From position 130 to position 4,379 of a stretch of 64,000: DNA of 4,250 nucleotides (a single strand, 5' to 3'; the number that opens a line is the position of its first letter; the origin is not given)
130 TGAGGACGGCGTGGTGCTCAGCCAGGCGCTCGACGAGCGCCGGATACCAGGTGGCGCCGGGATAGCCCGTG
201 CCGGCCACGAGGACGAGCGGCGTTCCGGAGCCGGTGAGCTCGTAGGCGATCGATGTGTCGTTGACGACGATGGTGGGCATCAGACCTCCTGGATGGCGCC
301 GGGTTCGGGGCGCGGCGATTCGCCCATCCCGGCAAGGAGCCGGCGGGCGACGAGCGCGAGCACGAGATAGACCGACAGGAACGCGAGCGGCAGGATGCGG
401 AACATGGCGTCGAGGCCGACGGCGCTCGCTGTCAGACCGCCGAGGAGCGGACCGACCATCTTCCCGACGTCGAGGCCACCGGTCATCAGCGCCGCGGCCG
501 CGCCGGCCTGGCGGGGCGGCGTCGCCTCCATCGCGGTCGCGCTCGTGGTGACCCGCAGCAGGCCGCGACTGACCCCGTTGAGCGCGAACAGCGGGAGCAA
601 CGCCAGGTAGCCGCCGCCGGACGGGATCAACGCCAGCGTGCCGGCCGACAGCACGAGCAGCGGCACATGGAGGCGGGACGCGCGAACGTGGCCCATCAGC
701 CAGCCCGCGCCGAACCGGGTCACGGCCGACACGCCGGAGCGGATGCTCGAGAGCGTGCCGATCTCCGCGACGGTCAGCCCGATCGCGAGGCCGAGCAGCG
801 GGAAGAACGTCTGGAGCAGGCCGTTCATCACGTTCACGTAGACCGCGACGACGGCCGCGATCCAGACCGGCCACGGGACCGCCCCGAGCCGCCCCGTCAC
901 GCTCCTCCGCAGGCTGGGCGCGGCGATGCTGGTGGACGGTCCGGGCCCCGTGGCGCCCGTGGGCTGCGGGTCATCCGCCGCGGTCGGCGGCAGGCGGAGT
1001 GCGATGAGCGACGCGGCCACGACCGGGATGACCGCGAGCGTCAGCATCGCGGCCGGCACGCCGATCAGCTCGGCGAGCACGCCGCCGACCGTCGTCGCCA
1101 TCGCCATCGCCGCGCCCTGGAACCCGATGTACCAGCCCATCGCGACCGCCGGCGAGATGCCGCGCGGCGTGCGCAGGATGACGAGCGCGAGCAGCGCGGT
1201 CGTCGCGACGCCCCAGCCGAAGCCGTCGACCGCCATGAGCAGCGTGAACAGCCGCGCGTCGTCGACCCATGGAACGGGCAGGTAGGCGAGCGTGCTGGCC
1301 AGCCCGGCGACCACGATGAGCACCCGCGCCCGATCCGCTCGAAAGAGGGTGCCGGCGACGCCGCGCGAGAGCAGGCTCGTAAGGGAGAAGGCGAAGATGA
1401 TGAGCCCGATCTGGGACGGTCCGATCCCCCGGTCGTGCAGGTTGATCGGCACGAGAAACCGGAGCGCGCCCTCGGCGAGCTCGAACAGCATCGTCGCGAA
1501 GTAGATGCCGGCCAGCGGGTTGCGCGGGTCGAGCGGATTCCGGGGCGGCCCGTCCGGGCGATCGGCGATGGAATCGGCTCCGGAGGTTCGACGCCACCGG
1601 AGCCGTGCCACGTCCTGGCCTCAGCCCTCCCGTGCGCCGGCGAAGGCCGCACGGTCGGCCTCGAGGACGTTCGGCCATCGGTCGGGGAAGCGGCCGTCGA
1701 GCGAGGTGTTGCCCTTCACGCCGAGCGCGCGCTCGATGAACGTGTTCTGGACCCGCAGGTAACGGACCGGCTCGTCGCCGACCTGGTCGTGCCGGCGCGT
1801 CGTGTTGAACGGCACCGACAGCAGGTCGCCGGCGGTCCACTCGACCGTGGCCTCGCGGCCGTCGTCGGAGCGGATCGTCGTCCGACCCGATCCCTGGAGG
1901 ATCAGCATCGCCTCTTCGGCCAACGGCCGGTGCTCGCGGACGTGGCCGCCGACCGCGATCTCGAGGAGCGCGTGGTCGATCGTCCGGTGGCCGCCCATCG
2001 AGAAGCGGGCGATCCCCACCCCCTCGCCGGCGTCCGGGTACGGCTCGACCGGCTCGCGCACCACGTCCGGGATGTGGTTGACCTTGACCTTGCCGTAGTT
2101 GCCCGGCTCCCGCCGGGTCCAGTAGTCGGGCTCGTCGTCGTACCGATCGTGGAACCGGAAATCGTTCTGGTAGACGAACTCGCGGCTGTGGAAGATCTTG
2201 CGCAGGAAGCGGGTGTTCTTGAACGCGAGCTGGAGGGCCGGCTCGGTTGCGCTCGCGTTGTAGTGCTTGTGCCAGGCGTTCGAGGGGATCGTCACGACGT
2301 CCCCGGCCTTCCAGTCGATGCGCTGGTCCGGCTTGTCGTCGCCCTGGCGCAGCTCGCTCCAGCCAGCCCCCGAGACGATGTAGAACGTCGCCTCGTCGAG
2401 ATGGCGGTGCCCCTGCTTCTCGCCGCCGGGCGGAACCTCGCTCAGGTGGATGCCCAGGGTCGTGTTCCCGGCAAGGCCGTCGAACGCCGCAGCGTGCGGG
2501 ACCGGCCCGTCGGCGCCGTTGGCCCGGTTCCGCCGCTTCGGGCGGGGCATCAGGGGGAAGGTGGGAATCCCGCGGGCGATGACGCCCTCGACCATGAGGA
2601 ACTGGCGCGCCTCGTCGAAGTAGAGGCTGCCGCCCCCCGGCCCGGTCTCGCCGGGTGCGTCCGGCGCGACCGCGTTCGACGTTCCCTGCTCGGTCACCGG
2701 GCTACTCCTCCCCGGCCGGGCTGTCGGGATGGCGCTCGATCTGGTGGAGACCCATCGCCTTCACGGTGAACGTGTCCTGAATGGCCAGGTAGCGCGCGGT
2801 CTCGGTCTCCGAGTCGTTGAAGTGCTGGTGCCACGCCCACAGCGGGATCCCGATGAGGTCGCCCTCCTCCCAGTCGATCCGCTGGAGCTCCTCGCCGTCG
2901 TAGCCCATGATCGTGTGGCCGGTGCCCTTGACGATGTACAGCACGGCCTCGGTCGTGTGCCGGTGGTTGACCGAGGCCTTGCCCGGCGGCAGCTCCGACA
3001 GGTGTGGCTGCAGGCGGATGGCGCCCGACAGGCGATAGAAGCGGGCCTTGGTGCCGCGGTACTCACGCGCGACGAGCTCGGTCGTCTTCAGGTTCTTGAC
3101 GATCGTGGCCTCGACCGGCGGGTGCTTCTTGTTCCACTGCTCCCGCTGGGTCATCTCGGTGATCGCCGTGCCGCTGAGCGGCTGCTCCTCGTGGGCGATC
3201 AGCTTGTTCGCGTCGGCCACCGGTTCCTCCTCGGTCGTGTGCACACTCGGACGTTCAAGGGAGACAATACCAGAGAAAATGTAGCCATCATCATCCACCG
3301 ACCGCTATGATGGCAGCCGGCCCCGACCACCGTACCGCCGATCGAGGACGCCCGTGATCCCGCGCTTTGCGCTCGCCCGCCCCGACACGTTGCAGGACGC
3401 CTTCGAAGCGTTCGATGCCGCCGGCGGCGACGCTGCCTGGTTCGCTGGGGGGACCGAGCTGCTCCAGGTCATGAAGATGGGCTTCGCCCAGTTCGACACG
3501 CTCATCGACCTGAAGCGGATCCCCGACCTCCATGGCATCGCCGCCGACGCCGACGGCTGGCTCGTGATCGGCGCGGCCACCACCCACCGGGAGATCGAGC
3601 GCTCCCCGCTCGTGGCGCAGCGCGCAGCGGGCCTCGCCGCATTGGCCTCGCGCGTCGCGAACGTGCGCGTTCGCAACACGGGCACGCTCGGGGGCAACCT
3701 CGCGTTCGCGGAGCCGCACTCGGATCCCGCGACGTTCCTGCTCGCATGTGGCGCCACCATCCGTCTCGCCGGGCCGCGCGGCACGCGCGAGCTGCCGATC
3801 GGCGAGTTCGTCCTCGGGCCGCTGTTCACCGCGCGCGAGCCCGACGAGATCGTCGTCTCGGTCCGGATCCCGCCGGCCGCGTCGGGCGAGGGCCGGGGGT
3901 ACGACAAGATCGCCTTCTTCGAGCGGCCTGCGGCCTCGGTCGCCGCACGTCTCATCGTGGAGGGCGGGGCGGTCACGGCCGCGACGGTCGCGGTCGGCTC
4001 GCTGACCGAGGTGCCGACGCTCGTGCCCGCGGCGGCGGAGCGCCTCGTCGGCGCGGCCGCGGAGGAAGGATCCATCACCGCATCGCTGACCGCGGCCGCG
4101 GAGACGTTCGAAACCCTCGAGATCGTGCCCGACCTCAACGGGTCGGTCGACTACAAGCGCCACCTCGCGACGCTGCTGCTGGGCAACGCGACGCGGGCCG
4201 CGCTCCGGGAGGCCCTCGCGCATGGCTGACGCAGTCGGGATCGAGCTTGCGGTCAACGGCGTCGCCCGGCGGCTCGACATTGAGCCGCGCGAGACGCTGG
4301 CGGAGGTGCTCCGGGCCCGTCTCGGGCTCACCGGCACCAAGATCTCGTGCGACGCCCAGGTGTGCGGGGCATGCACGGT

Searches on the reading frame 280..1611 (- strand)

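Call 59: search_protein_families(library=pfam, proteins=[window:280-1611:-], max_evalue=0.0001)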
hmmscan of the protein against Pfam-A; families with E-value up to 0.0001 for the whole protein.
window:280-1611:- (443 aa): 3 families
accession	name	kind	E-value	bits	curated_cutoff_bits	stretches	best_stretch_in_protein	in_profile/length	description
PF07690.21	MFS_1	-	7.2e-34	117.7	33.4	2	37-376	2-335/347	Major Facilitator Superfamily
PF05977.19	MFS_3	-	2e-07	30.3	27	0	40-218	227-406/524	Transmembrane secretion effector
PF12832.13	MFS_1_like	-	1.7e-05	24.5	25.2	1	55-405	23-372/373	MFS_1 like family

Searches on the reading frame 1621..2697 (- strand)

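Call 59: search_protein_families(library=pfam, proteins=[window:1621-2697:-], max_evalue=0.0001)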
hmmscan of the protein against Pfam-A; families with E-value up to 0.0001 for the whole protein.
window:1621-2697:- (358 aa): 2 families
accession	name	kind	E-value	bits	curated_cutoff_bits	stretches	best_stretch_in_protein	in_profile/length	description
PF07883.17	Cupin_2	-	3.1e-19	68.9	27.2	2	85-154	2-64/70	Cupin domain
PF03079.20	ARD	-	5.9e-10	40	27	0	253-316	85-148/157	ARD/ARD' family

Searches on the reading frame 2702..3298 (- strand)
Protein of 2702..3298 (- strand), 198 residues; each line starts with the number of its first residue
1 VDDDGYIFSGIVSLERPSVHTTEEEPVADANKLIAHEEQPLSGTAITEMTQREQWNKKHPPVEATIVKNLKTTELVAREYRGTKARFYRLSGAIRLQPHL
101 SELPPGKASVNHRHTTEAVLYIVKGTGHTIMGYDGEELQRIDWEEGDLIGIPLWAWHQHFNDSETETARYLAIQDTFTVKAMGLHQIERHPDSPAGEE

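Call 59: search_protein_families(library=pfam, proteins=[window:2702-3298:-], max_evalue=0.0001)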
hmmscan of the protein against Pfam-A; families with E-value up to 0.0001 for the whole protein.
window:2702-3298:- (198 aa): 1 family
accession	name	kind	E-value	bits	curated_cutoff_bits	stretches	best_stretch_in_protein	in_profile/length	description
PF07883.17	Cupin_2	-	7.6e-13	48.4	27.2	1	100-173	2-69/70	Cupin domain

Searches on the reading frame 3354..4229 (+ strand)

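Call 59: search_protein_families(library=pfam, proteins=[window:3354-4229:+], max_evalue=0.0001)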
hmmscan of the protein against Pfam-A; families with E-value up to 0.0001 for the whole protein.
window:3354-4229:+ (291 aa): 2 families
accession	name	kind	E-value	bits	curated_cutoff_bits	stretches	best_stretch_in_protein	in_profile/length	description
PF00941.27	FAD_binding_5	-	5e-46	157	27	1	4-174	2-169/170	FAD binding domain in molybdopterin dehydrogenase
PF03450.22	CO_deh_flav_C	-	9.4e-08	32.6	25.5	1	193-280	15-99/102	CO dehydrogenase flavoprotein C-terminal domain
